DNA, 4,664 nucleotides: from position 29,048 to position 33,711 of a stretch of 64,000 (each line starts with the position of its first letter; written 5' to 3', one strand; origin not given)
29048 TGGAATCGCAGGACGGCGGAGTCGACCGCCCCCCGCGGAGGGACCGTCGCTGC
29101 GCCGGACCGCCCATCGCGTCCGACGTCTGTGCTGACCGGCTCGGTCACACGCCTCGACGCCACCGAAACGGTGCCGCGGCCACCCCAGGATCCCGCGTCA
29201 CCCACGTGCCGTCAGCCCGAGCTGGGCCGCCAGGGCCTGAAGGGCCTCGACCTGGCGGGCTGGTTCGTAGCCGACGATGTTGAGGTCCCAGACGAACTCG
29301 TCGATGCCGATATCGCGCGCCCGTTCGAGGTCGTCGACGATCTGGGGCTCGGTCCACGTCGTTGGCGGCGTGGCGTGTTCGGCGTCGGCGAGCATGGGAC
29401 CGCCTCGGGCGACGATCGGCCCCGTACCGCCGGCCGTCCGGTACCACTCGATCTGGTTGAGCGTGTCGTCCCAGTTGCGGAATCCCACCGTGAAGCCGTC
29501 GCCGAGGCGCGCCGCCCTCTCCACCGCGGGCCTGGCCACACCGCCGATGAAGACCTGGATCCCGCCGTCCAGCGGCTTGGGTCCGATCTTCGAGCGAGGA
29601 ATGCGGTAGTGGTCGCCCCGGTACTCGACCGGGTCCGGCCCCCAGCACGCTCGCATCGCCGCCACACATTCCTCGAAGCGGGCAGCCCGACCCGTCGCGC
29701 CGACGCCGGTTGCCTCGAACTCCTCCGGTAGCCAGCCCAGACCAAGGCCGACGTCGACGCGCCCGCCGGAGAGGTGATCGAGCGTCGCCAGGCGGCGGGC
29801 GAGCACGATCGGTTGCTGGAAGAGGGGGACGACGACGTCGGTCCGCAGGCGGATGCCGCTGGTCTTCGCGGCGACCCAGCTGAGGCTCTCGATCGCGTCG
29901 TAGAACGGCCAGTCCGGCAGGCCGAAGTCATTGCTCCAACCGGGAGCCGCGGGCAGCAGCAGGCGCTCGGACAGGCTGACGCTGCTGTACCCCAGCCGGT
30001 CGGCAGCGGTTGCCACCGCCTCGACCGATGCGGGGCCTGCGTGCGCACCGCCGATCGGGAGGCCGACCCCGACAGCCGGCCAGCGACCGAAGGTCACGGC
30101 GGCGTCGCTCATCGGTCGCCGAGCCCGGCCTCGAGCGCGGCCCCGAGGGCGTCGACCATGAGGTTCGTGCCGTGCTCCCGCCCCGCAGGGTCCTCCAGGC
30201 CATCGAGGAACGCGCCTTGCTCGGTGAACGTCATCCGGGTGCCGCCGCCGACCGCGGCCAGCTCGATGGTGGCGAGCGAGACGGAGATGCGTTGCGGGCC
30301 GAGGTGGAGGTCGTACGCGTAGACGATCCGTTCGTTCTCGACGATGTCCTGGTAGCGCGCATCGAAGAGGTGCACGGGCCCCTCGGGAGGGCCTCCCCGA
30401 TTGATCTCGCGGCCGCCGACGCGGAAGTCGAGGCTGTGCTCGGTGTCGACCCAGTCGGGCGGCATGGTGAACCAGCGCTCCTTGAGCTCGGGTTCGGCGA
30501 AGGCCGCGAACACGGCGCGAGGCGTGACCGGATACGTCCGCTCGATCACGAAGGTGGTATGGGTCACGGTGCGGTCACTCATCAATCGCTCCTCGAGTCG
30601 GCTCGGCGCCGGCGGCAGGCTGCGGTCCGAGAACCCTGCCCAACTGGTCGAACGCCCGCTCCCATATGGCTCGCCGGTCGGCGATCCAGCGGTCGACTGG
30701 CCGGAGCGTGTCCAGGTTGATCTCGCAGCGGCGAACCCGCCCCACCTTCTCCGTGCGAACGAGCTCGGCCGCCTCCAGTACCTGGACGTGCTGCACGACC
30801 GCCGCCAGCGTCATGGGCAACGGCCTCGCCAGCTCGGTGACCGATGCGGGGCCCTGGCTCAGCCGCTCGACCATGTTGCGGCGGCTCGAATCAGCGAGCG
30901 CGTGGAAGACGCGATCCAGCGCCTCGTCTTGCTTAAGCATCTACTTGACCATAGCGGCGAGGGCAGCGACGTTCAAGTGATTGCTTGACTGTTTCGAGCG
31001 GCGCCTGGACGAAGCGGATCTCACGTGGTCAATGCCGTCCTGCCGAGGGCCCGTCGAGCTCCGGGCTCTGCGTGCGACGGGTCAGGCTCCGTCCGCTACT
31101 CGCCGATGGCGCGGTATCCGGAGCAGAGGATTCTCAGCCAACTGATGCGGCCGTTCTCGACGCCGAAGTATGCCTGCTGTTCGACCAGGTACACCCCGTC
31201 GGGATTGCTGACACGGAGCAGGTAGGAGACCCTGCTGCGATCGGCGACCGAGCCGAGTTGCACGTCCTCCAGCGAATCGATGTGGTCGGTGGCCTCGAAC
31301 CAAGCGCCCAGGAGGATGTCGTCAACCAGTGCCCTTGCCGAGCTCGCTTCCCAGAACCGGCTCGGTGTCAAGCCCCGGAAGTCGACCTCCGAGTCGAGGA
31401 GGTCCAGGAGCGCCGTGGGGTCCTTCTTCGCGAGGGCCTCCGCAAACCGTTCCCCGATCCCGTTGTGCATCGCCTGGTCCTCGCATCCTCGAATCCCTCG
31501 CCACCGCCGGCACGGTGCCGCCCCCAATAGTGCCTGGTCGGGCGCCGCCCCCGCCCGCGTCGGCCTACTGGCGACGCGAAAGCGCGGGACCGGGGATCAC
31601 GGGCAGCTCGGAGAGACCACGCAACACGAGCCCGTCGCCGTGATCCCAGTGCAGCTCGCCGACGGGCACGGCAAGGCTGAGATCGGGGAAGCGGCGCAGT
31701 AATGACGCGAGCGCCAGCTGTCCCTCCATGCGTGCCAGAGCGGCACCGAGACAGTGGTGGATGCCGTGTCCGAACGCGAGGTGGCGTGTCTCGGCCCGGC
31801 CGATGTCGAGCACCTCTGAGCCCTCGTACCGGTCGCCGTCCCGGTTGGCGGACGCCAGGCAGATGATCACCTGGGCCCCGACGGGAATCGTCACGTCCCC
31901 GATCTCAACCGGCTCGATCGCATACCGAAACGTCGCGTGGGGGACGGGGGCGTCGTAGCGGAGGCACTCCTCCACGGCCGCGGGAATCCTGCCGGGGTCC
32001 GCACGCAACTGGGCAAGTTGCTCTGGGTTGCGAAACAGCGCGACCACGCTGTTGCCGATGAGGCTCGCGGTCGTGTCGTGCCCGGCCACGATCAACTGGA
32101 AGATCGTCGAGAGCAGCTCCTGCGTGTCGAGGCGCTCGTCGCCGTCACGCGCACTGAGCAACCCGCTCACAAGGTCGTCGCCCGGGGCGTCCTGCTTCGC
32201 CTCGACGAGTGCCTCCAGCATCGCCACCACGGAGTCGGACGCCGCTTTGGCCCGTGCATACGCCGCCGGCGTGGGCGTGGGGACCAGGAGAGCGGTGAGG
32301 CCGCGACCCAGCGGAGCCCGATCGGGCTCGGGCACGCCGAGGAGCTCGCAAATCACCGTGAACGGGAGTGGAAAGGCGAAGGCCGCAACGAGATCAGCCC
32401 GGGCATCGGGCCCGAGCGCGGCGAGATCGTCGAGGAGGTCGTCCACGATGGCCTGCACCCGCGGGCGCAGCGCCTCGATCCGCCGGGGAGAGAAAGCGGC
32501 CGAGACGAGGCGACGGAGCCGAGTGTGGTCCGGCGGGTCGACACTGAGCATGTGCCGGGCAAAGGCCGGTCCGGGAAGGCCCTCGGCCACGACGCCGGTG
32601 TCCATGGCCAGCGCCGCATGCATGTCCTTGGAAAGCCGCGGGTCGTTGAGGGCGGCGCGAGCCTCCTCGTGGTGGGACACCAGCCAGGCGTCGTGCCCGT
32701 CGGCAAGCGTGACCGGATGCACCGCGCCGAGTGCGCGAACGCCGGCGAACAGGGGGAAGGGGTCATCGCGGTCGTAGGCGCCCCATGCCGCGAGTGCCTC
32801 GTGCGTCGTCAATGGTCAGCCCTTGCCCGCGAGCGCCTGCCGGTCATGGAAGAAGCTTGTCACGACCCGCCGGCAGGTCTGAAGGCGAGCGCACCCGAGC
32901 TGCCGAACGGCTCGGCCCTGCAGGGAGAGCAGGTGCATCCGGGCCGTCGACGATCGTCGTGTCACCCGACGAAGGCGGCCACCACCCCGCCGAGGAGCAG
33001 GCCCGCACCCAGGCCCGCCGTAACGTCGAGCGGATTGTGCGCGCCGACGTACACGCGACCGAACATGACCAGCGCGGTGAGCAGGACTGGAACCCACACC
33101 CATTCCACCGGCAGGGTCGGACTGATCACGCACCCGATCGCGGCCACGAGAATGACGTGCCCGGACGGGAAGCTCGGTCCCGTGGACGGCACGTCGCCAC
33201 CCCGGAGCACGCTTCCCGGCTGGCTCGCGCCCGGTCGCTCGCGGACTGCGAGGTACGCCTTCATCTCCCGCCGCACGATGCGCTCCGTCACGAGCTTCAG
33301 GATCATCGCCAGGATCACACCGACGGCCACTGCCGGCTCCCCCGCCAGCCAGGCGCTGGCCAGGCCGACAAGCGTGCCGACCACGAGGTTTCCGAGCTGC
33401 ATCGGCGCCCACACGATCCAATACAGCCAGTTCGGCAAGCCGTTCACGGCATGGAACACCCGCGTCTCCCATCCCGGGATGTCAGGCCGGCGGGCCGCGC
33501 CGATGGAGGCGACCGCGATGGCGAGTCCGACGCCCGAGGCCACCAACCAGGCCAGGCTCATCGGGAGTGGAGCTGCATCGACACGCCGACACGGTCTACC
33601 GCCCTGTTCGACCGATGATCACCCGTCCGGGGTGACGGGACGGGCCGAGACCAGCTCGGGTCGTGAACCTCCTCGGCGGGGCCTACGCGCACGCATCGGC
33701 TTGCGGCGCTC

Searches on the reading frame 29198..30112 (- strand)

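Call 37: search_protein_families(library=ncbifam, proteins=[window:29198-30112:-], max_evalue=0.00001)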
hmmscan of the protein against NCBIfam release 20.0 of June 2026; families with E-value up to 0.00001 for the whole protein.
window:29198-30112:- (304 aa): 28 families (the best 25 are shown)
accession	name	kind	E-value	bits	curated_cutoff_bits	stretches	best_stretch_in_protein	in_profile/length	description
TIGR03619.1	F420_Rv2161c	subfamily_domain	4.8e-54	183.5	166.9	1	32-276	2-246/247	TIGR03619 family F420-dependent LLM class oxidoreductase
TIGR03560.1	F420_Rv1855c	subfamily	2.6e-28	99.4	231.4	1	29-222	14-206/227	TIGR03560 family F420-dependent LLM class oxidoreductase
TIGR03571.1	lucif_BA3436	subfamily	1e-21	77.5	303.9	1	32-271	35-276/304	TIGR03571 family LLM class oxidoreductase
TIGR04021.1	LLM_DMSO2_sfnG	equivalog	2.7e-19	69.8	382.95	1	80-221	70-214/350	dimethylsulfone monooxygenase SfnG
TIGR03621.1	F420_MSMEG_2516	subfamily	1.6e-17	63.6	213.15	1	76-204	45-170/295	TIGR03621 family F420-dependent LLM class oxidoreductase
TIGR03555.1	F420_mer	equivalog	2e-15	57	348.7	1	72-212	39-178/325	5,10-methylenetetrahydromethanopterin reductase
NF002619.0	PRK02271.1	equivalog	5.3e-15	55.5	276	1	72-209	41-176/329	5,10-methylenetetrahydromethanopterin reductase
TIGR03557.1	F420_G6P_family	subfamily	1e-14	54.5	210.4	1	24-233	9-208/316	TIGR03557 family F420-dependent LLM class oxidoreductase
TIGR03559.1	F420_Rv3520c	subfamily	1.3e-14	54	335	1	71-175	38-143/325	LLM class F420-dependent oxidoreductase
TIGR03554.1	F420_G6P_DH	equivalog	3.6e-14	52.5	420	1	74-209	50-192/331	glucose-6-phosphate dehydrogenase (coenzyme-F420)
TIGR03854.1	F420_MSMEG_3544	hypoth_equivalog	6.5e-14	51.9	295.6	1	15-215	3-185/290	TIGR03854 family LLM class F420-dependent oxidoreductase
TIGR04020.1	seco_metab_LLM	subfamily_domain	8.2e-14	51.5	244.45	1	34-227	25-210/341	MupA/Atu3671 family FMN-dependent luciferase-like monooxygenase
TIGR04027.1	LLM_KPN_01858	hypoth_equivalog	1.5e-13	50.4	412.9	1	76-206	57-180/326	putative FMN-dependent luciferase-like monooxygenase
TIGR04024.1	F420_NP1902A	hypoth_equivalog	2e-12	46.5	345.4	1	66-209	35-178/330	TIGR04024 family LLM class F420-dependent oxidoreductase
TIGR04036.1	LLM_CE1758_fam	subfamily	1.7e-11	43.6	479.1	1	76-225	63-217/355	CE1758 family FMN-dependent luciferase-like monooxygenase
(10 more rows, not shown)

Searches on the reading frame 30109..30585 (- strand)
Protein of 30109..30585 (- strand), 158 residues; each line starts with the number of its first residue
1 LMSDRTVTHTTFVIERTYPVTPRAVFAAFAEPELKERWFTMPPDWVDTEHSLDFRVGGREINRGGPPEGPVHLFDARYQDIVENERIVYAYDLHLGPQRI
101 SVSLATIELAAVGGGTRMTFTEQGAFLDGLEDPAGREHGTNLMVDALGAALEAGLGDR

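Call 43: search_protein_families(library=pfam, proteins=[window:30109-30585:-], max_evalue=0.001)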
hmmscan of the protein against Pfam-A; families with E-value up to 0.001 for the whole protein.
window:30109-30585:- (158 aa): 2 families
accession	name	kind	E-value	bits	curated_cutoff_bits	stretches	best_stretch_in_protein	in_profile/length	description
PF08327.17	AHSA1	-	6.3e-18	65.6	22.1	1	20-152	2-125/125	Activator of Hsp90 ATPase homolog 1-like protein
PF10604.15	Polyketide_cyc2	-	2.4e-06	28.4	27.4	1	11-155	3-134/142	Polyketide cyclase / dehydrase and lipid transport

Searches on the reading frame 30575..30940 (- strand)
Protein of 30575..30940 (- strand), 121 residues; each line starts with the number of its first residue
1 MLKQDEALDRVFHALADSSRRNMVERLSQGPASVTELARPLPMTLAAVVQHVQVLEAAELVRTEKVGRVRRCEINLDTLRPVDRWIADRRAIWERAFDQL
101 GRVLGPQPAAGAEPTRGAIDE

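Call 43: search_protein_families(library=pfam, proteins=[window:30575-30940:-], max_evalue=0.001)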
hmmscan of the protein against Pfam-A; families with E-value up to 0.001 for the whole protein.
window:30575-30940:- (121 aa): 4 families
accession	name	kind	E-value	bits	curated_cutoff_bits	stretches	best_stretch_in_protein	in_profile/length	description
PF12840.13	HTH_20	-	1.3e-09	38.3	27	1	15-63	1-50/51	Helix-turn-helix domain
PF01022.26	HTH_5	-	4.4e-06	26.9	22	1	17-62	1-46/47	Bacterial regulatory protein, arsR family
PF25212.1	HVO_A0114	-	2.1e-05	24.7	27.6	1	20-77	24-82/84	HVO_A0114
PF12802.13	MarR_2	-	0.00017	22.1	27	1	30-71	18-60/61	MarR family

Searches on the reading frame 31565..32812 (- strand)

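Call 43: search_protein_families(library=pfam, proteins=[window:31565-32812:-], max_evalue=0.001)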
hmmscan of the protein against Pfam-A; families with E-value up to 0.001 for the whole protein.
window:31565-32812:- (415 aa): 1 family
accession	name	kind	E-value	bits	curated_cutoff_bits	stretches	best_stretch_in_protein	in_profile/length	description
PF00067.27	p450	-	1.9e-31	109.8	22.8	1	177-375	201-432/462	Cytochrome P450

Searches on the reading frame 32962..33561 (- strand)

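Call 43: search_protein_families(library=pfam, proteins=[window:32962-33561:-], max_evalue=0.001)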
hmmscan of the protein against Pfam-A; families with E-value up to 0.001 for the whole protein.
window:32962-33561:- (199 aa): 2 families
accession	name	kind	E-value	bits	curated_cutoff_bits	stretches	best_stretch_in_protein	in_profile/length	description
PF01569.27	PAP2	-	4.2e-12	46.4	27.2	1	101-197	20-124/130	PAP2 superfamily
PF14378.12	PAP2_3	-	7.5e-06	26.3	27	1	123-188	119-185/190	PAP2 superfamily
